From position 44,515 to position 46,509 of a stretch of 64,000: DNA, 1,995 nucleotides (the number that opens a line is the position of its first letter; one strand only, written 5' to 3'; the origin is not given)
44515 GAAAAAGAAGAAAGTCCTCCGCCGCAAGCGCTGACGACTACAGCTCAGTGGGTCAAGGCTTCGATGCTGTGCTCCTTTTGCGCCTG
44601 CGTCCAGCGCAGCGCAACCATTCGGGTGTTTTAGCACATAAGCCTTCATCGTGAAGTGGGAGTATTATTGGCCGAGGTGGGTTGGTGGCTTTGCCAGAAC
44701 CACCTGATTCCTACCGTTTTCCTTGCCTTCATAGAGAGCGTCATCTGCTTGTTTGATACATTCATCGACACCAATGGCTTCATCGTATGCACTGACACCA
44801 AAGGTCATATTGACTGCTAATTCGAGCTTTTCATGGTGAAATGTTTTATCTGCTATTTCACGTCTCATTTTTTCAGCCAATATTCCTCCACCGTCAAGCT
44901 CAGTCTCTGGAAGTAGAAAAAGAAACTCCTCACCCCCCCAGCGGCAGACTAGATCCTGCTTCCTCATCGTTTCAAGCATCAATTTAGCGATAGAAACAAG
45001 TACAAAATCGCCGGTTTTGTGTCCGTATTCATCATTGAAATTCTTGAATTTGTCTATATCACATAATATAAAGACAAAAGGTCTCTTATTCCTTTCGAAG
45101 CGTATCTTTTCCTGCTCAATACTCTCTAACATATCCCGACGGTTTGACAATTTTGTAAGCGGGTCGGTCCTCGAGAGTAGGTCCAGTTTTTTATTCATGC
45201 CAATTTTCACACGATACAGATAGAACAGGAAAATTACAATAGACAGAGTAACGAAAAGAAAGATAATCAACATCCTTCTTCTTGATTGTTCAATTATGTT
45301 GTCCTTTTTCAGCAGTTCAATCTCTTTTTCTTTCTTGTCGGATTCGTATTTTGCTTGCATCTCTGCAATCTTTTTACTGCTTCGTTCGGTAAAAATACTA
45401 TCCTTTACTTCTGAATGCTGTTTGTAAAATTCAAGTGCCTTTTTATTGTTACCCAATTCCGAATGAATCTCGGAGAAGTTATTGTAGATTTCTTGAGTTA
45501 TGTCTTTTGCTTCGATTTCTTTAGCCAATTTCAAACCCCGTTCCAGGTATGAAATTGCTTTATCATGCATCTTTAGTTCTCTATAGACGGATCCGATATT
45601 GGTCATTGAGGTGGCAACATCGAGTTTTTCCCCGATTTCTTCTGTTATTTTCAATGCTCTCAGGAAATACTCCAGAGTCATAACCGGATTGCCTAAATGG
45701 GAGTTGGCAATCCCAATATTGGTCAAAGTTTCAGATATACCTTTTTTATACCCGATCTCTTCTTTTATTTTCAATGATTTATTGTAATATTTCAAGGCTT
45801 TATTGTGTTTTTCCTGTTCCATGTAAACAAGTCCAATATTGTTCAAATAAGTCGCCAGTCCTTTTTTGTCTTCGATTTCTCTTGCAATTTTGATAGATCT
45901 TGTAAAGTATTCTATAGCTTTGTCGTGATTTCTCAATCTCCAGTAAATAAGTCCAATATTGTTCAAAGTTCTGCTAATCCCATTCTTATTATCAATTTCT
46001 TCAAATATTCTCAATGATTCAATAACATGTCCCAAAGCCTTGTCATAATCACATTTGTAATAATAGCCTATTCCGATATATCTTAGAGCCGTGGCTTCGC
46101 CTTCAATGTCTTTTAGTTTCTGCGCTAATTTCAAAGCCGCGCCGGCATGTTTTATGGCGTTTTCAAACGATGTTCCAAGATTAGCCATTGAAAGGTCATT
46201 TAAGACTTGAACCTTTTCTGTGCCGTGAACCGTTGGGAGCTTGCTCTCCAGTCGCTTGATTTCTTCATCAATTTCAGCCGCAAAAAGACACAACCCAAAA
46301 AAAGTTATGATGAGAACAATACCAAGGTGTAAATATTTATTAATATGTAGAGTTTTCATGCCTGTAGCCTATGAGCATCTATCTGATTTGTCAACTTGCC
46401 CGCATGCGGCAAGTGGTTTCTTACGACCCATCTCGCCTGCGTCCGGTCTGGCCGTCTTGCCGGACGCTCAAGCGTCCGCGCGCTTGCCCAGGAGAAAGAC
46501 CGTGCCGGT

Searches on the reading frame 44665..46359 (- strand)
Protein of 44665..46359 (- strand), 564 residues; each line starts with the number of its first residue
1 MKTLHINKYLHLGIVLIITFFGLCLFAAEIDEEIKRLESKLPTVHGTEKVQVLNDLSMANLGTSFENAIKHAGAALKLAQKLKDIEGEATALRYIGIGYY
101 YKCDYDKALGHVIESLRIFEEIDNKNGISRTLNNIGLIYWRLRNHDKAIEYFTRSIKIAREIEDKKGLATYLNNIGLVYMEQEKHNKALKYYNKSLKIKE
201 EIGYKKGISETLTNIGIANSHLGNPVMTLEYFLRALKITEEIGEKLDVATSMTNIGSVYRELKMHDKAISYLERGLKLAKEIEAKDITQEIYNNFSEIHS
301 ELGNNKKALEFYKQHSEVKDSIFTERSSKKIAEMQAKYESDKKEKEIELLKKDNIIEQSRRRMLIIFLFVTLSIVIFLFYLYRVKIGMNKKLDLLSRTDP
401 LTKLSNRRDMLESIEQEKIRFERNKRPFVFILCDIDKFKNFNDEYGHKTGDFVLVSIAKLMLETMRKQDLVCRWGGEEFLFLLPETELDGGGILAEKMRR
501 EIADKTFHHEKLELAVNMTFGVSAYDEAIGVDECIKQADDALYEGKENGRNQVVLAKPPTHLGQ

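Call 80: search_protein_families(library=pfam, proteins=[window:44665-46359:-], max_evalue=0.001)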
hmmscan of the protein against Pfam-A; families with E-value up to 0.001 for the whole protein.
window:44665-46359:- (564 aa): 13 families
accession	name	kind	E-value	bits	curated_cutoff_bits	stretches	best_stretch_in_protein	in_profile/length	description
PF13424.12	TPR_12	-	3e-46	155.9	30.1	3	129-201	3-77/77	Tetratricopeptide repeat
PF00990.26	GGDEF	-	8e-46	156.2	23.8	1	398-552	3-161/161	Diguanylate cyclase, GGDEF domain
PF00515.34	TPR_1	-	1.1e-32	111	27.8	3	171-200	3-32/34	Tetratricopeptide repeat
PF07719.23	TPR_2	-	9.1e-28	94.5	27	2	169-199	1-31/34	Tetratricopeptide repeat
PF13181.12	TPR_8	-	5.4e-26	88.9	25.7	3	130-160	2-32/34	Tetratricopeptide repeat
PF13374.12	TPR_10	-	4.5e-22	77.8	27.5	1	168-201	1-34/42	Tetratricopeptide repeat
PF13176.12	TPR_7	-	1.4e-15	56.4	27.9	1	131-165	1-35/36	Tetratricopeptide repeat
PF13174.12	TPR_6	-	3.7e-08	33.9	26.3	0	252-274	3-25/33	Tetratricopeptide repeat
PF24885.1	TPR_NPHP3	-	5.5e-06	26.4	100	0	127-203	139-217/239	Nephrocystin-3 TPR domain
PF17874.7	TPR_MalT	-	8.1e-06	25.8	45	0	64-217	16-170/336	MalT-like TPR region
PF13428.12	TPR_14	-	1.6e-05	25.5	23.5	0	256-280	8-32/44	Tetratricopeptide repeat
PF13432.12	TPR_16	-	0.00014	22.7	32.7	0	135-197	3-59/65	Tetratricopeptide repeat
PF12862.13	ANAPC5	-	0.00054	20.4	23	0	103-172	12-81/91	Anaphase-promoting complex subunit 5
